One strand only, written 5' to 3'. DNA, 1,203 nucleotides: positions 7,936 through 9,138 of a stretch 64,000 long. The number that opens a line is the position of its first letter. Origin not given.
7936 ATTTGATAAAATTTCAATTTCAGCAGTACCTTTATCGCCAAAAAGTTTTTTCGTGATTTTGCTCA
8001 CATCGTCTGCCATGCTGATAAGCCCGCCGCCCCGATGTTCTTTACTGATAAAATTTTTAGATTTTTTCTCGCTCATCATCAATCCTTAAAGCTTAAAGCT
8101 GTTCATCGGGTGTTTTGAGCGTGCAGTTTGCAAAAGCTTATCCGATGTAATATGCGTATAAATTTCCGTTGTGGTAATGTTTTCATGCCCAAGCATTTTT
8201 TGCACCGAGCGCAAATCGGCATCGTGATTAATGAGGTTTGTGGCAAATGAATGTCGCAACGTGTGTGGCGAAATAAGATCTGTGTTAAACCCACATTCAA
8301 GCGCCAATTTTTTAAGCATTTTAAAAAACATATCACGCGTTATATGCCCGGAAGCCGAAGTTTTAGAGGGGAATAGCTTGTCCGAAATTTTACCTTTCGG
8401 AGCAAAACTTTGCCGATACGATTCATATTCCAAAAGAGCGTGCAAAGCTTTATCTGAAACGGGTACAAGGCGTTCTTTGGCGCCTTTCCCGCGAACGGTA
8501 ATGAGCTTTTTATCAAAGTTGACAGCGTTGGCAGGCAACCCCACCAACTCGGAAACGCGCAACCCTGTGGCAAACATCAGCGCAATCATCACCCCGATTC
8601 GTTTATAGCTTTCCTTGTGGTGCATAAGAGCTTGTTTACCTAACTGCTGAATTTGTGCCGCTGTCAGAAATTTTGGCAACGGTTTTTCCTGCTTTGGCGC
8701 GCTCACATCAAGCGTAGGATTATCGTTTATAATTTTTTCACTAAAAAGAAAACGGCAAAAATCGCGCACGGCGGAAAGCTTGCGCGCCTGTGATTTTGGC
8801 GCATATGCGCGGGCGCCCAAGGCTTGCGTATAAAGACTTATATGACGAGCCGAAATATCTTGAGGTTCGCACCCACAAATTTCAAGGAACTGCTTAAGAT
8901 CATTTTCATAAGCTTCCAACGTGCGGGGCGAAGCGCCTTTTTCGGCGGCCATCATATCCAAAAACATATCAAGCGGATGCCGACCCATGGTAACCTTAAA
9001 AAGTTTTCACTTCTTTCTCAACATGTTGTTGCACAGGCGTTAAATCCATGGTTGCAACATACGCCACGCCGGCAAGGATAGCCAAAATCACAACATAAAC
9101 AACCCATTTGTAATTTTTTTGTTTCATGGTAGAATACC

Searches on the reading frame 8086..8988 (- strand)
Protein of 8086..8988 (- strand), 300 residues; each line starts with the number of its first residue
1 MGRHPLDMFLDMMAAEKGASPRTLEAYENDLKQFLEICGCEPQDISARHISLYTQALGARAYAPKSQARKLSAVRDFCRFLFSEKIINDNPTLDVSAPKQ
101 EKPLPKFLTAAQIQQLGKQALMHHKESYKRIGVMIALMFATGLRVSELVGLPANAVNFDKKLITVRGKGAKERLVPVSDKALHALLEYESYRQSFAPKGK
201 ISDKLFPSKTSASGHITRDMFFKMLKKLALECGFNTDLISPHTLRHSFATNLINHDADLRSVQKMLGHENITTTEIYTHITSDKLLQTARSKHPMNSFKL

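Call 39: search_protein_families(library=pfam, proteins=[window:8086-8988:-], max_evalue=0.0001)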
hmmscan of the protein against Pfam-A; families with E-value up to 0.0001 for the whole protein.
window:8086-8988:- (300 aa): 3 families
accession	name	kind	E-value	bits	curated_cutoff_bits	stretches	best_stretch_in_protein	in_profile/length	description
PF00589.27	Phage_integrase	-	6.1e-42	143.8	27.1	1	106-281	1-169/172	Phage integrase family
PF02899.23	Phage_int_SAM_1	-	2.5e-15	57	22.3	1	7-85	2-83/83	Phage integrase, N-terminal SAM-like domain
PF13495.12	Phage_int_SAM_4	-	2e-08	35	27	1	9-83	5-80/85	Phage integrase, N-terminal SAM-like domain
